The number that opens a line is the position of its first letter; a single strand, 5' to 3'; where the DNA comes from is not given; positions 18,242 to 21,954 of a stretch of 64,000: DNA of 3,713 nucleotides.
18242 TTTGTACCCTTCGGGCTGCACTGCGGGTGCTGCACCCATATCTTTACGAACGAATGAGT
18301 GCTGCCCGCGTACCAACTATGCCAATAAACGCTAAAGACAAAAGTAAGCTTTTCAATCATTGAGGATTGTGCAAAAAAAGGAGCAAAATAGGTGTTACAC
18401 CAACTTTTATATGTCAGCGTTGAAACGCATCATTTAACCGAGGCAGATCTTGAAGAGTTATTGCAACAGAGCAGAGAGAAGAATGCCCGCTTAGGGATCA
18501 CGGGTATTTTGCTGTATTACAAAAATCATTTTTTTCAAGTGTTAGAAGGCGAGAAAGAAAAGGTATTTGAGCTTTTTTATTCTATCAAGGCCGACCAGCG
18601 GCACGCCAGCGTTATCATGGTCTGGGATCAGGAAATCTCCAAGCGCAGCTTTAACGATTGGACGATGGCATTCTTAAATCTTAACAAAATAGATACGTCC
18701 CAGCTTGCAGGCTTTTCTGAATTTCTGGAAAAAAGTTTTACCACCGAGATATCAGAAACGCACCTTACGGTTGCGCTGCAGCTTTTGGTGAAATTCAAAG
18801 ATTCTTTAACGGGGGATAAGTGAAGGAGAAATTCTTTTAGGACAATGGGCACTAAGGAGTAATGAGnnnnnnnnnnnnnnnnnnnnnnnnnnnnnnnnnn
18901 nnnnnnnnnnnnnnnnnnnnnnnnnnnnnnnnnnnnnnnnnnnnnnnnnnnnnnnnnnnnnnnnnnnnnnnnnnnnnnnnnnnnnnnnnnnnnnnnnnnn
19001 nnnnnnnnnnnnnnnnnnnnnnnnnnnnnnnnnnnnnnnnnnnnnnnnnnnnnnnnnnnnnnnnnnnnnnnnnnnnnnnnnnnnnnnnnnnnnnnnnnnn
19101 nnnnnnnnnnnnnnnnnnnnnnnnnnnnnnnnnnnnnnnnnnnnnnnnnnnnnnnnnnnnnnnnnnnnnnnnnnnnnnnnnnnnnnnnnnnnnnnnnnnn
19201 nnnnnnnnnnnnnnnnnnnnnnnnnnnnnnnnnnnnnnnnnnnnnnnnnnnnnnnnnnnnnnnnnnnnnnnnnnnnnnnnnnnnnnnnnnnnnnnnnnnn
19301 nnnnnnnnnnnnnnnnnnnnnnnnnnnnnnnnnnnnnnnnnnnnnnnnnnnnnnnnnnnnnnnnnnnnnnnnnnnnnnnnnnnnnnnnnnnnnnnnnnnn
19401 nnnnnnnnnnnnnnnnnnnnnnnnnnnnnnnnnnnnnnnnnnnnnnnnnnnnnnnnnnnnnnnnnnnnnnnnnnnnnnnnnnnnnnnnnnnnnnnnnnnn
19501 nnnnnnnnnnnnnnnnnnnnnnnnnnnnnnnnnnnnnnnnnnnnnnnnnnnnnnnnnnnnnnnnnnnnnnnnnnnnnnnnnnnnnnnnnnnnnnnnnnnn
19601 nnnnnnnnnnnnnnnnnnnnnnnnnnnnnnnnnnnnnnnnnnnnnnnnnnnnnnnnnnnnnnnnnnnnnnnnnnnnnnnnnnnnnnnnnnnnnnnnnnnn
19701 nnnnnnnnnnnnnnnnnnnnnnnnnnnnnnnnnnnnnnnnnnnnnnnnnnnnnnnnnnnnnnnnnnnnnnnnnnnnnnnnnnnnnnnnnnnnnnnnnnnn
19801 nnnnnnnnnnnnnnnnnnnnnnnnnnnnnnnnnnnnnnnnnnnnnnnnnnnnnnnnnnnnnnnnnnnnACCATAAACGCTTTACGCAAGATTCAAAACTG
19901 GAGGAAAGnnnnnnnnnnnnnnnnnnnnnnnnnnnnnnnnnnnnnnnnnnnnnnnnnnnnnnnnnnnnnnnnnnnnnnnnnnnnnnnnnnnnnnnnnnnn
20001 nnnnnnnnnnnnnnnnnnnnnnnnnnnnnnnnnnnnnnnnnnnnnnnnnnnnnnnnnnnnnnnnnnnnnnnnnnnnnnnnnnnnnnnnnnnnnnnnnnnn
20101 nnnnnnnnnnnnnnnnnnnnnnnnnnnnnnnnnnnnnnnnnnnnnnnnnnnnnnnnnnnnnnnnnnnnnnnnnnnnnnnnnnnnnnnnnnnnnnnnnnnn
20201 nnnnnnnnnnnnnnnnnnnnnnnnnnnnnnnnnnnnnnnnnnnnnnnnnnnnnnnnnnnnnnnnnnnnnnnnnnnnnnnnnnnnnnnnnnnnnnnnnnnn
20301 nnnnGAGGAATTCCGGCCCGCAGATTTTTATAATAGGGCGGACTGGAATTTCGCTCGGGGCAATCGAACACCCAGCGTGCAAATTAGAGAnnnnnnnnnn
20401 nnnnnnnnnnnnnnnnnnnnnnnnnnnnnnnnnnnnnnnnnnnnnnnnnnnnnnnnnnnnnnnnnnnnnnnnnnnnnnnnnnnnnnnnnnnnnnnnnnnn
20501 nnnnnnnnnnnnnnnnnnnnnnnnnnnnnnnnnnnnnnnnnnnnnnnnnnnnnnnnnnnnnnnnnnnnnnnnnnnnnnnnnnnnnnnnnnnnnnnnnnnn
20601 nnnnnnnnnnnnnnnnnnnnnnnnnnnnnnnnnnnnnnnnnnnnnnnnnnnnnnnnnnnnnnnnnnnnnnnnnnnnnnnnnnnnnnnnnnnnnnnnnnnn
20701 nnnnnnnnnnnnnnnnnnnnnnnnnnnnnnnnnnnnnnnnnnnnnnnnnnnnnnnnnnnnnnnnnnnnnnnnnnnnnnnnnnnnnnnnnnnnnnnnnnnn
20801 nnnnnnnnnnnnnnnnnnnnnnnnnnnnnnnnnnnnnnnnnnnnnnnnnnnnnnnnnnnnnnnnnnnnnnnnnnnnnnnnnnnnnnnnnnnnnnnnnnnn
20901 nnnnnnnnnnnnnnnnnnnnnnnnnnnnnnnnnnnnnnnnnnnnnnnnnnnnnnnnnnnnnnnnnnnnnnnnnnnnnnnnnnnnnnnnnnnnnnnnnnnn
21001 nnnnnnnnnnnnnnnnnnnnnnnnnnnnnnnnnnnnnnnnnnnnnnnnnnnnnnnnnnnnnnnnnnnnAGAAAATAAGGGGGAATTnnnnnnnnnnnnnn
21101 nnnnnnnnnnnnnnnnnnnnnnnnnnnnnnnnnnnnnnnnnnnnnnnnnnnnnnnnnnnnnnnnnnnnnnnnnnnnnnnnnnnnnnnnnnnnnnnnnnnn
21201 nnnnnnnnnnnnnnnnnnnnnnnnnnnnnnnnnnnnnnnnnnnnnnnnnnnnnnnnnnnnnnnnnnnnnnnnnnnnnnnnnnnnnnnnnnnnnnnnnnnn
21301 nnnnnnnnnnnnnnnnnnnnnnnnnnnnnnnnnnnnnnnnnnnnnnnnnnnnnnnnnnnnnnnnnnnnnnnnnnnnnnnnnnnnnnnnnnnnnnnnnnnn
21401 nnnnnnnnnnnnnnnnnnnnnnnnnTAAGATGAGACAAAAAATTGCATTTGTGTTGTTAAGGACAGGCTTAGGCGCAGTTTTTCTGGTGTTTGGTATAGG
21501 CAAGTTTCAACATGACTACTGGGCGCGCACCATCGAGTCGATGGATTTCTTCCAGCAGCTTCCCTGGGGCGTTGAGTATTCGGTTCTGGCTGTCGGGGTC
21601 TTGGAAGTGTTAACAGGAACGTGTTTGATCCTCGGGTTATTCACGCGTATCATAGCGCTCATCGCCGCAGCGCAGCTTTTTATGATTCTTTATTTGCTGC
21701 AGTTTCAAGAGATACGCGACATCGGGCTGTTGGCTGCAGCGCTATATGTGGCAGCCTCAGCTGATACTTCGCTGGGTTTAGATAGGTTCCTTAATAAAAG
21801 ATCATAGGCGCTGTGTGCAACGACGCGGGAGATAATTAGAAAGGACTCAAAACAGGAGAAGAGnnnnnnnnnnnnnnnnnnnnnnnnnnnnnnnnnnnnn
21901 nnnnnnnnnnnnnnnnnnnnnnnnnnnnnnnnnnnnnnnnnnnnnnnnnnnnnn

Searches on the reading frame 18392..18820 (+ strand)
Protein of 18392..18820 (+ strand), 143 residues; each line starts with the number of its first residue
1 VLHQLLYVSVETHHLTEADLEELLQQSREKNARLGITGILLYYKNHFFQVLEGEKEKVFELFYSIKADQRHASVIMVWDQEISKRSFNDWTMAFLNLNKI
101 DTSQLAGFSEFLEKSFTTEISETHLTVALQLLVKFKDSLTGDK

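Call 59: search_protein_families(library=pfam, proteins=[window:18392-18820:+], max_evalue=0.001)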
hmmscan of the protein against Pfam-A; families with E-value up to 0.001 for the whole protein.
window:18392-18820:+ (143 aa): 2 families
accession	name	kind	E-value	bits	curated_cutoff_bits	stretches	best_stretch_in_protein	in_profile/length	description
PF04940.18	BLUF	-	3.5e-32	110.8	25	1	2-93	1-92/92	Sensors of blue-light using FAD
PF24787.1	TEX47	-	5.5e-10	39.6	25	1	1-136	1-144/192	Testis-expressed protein 47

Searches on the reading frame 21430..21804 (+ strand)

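Call 59: search_protein_families(library=pfam, proteins=[window:21430-21804:+], max_evalue=0.001)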
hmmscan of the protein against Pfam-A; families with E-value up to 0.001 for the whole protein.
window:21430-21804:+ (125 aa): 2 families
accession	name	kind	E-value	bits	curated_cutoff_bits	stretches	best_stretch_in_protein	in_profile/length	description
PF07681.17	DoxX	-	1.5e-10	42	23.6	1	8-89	3-82/85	DoxX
PF07291.16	MauE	-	4.8e-07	30.6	27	1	5-88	3-85/128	Methylamine utilisation protein MauE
